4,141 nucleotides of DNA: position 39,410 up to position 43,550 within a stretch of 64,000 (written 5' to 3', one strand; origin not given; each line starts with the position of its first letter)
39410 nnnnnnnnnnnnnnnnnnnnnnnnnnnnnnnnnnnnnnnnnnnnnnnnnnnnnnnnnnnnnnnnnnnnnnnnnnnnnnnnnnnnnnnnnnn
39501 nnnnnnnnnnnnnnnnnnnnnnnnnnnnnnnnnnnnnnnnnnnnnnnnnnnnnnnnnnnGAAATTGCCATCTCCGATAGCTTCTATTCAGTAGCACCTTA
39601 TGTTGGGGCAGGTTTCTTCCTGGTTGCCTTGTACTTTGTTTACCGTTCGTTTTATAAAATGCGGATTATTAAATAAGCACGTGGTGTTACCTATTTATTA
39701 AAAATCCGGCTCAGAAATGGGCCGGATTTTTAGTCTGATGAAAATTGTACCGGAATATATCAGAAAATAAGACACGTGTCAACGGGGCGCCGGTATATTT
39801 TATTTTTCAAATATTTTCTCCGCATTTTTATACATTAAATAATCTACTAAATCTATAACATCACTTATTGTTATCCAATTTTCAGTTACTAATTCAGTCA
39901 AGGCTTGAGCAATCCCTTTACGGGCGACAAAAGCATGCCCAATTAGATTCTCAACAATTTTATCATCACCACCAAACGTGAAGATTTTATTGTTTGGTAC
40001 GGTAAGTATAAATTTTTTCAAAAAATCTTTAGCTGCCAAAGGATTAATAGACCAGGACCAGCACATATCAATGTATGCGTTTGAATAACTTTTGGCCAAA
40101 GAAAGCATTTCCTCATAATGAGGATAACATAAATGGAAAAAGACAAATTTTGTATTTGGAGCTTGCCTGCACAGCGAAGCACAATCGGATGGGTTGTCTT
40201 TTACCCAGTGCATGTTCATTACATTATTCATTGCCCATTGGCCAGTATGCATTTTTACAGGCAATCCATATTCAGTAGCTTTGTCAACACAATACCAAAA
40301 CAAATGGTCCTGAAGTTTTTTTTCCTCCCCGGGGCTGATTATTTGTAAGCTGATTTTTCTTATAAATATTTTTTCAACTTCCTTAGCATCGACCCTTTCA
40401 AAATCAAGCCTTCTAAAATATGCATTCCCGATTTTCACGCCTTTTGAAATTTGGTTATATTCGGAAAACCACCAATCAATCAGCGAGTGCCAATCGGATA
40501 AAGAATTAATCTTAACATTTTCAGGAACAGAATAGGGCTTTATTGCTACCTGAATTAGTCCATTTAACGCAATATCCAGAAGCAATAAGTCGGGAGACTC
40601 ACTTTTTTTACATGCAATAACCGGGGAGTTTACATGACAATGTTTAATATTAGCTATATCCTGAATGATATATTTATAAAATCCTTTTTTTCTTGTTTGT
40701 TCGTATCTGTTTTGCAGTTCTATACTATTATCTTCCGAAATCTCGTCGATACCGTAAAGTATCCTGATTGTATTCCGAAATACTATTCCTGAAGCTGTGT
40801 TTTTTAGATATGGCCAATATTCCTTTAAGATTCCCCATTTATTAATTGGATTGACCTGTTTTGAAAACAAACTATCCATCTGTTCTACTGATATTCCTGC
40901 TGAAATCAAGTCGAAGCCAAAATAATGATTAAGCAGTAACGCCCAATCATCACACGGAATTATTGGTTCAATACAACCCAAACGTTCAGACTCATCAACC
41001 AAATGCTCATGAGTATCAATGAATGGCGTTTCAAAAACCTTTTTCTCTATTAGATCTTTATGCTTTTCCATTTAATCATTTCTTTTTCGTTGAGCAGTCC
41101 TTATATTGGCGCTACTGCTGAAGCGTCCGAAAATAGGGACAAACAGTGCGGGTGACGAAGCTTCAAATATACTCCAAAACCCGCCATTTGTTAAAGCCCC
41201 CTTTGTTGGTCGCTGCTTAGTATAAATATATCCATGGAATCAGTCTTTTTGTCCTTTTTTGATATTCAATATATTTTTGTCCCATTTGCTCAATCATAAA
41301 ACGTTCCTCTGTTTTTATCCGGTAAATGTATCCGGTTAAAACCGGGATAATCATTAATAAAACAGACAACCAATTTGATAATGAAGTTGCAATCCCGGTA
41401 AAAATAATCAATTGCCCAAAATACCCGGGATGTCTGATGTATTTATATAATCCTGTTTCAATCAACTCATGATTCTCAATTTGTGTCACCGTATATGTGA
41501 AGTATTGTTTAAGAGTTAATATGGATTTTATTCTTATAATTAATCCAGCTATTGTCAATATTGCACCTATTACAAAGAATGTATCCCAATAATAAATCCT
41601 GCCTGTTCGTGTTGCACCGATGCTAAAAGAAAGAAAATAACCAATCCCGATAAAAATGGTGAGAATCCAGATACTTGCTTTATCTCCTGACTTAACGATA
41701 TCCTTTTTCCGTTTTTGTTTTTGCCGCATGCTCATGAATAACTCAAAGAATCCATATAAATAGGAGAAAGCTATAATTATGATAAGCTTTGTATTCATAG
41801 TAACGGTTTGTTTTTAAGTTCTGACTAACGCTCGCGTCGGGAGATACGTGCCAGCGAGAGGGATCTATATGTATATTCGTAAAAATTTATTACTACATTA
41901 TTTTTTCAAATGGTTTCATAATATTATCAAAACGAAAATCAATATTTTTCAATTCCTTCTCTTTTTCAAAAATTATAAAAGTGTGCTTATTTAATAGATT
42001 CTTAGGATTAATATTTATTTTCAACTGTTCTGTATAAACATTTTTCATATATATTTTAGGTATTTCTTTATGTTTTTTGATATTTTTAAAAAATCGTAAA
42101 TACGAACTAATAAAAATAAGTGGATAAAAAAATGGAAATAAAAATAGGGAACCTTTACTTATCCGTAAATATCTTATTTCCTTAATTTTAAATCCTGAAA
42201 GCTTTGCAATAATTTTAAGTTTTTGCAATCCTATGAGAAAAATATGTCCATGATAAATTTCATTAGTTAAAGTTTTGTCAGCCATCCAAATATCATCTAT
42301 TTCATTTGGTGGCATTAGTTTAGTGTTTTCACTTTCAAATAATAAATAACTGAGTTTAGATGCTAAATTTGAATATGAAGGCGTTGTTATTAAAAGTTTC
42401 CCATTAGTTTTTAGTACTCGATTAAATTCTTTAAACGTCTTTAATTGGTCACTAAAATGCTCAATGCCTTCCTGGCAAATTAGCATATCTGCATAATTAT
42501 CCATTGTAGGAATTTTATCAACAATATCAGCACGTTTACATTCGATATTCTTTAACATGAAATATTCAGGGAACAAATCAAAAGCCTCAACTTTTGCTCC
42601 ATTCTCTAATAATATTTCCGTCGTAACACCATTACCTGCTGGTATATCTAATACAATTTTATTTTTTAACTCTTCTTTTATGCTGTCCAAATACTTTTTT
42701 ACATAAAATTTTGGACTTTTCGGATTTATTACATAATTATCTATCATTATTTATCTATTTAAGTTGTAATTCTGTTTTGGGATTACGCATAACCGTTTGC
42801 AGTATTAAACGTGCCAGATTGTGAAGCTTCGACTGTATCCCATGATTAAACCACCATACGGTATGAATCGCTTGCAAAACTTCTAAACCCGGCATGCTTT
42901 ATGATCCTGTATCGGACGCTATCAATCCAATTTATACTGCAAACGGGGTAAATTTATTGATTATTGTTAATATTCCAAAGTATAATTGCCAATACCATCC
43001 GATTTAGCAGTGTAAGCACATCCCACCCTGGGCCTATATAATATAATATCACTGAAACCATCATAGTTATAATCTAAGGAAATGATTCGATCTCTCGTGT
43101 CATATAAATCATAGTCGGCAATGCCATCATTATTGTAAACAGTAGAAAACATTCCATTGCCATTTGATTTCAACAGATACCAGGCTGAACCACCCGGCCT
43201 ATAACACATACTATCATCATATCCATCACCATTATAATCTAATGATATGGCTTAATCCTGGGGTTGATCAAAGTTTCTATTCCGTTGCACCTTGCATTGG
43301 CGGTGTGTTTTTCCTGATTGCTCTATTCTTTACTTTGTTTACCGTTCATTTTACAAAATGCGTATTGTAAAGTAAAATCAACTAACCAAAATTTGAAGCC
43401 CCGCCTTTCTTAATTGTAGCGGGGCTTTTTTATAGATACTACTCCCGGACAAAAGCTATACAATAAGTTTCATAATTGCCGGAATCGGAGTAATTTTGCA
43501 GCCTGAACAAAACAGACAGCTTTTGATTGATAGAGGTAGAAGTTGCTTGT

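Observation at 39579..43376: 3.6-kb AT-rich island bounded by a duplicated hppA 3' end (gene-3'-end-targeting integrative element remnant)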

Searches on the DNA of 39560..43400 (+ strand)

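Call 71: search_dna_similar(query=window:39560-43400:+, collection=plasmids, mode=distant, max_rows=8)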
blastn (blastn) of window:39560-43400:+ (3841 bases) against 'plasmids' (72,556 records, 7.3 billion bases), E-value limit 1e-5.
No match.

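Call 72: search_dna_similar(query=window:39560-43400:+, collection=phages, mode=distant, max_rows=8)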
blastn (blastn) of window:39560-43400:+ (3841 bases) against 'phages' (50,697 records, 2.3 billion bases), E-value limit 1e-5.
No match.

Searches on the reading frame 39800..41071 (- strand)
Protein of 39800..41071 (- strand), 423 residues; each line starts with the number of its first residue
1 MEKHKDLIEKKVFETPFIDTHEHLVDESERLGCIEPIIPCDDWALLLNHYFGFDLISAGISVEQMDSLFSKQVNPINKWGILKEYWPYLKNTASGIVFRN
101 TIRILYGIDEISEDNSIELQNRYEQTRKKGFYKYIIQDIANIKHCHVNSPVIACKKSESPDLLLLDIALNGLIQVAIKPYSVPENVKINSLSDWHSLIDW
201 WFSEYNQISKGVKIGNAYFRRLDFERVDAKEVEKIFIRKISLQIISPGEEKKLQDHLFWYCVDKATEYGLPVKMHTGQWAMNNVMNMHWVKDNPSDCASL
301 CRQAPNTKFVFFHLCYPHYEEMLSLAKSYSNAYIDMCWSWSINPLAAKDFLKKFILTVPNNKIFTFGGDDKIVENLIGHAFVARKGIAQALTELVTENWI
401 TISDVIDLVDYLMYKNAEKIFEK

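Call 8: search_protein_families(library=pfam, proteins=[window:39800-41071:-], max_evalue=0.01)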
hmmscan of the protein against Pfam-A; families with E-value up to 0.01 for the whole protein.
window:39800-41071:- (423 aa): 1 family
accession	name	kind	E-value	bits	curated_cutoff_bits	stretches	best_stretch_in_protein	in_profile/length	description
PF04909.20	Amidohydro_2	-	2.7e-14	54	26.4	1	215-363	82-241/289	Amidohydrolase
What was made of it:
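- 39800..41071 (-): Cargo gene 1: Amidohydro_2-family protein, 423 aa. Pfam E=2.7e-14 (call 8).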

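Call 49: find_homologous_proteins(query=window:39803-41071:-, max_evalue=1e-10)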
Query window:39803-41071:- (423 aa): 1103 proteins with E <= 1e-10 among 3642 candidates; the best 120 are listed.
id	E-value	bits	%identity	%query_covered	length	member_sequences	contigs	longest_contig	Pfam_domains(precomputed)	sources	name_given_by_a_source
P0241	3.4e-273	924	92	100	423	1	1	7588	PF04909.21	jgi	jgi:hypothetical protein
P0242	6.6e-273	923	93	100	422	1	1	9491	PF04909.21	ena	-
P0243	1.0e-270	916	92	100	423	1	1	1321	PF04909.21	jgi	-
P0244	1.1e-270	916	92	100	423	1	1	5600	PF04909.21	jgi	-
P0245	1.4e-270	916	91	100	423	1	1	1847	PF04909.21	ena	-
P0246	8.8e-268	906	90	100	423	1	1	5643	PF04909.21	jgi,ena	jgi:predicted TIM-barrel fold metal-dependent hydrolase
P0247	6.0e-267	904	89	100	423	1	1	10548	PF04909.21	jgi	jgi:predicted TIM-barrel fold metal-dependent hydrolase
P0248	2.8e-266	901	90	100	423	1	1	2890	PF04909.21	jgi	jgi:uncharacterized protein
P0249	1.1e-265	900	91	100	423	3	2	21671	PF04909.21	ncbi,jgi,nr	ncbi:MAG: hypothetical protein EHM93_16565 [Bacteroidales bacterium]|nr:MAG: hypothetical protein EH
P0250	1.1e-263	893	89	100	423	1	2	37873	PF04909.21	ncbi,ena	-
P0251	2.5e-263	892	89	100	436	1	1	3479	PF04909.21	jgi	jgi:uncharacterized protein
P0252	1.8e-261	886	88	100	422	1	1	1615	PF04909.21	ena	-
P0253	3.4e-260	881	90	99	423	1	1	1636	PF04909.21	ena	-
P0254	5.6e-260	881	89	100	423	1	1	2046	PF04909.21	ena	-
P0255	5.9e-260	881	88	100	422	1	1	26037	PF04909.21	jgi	jgi:uncharacterized protein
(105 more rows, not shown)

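Call 51: find_encoding_contigs(protein=P0244, flank=10000, max_places=3)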
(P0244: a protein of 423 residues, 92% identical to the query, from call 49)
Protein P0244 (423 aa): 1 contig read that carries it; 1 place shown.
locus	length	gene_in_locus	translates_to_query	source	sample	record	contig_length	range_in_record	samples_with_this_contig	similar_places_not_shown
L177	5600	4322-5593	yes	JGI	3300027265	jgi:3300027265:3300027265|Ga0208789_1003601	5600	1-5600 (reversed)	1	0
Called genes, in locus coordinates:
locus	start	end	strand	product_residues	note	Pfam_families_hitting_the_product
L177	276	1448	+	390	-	PF08534:Redoxin, PF00085:Thioredoxin (faint), PF00578:AhpC-TSA, PF13905:Thioredoxin_8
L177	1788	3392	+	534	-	PF05598:DUF772, PF01609:DDE_Tnp_1 (weak), PF13751:DDE_Tnp_1_6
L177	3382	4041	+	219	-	-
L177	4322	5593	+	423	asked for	PF04909:Amidohydro_2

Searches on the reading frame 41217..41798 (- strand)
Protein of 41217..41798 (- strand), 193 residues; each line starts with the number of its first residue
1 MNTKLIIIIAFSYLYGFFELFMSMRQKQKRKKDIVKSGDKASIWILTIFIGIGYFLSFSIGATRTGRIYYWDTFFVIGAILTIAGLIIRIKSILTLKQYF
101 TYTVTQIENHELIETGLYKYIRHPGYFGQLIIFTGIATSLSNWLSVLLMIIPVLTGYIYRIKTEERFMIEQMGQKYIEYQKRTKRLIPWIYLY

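Call 8: search_protein_families(library=pfam, proteins=[window:41217-41798:-], max_evalue=0.01)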
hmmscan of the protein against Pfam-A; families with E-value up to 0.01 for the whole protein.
window:41217-41798:- (193 aa): 4 families
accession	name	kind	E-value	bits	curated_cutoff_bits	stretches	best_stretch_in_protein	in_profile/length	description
PF04140.19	ICMT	-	5.1e-16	59.3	24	1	80-169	3-94/95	Isoprenylcysteine carboxyl methyltransferase (ICMT) family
PF04191.18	PEMT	-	5.4e-16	59.4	25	1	75-174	3-104/105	Phospholipid methyltransferase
PF06966.17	DUF1295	-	6.2e-11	42.7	20.4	1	41-183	88-235/235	Protein of unknown function (DUF1295)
PF02544.21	Steroid_dh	-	2.6e-05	24.7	22.6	1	66-191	33-150/150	3-oxo-5-alpha-steroid 4-dehydrogenase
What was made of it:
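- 41217..41798 (-): Cargo gene 2: ICMT/PEMT-family membrane methyltransferase, 193 aa. Pfam (call 8).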
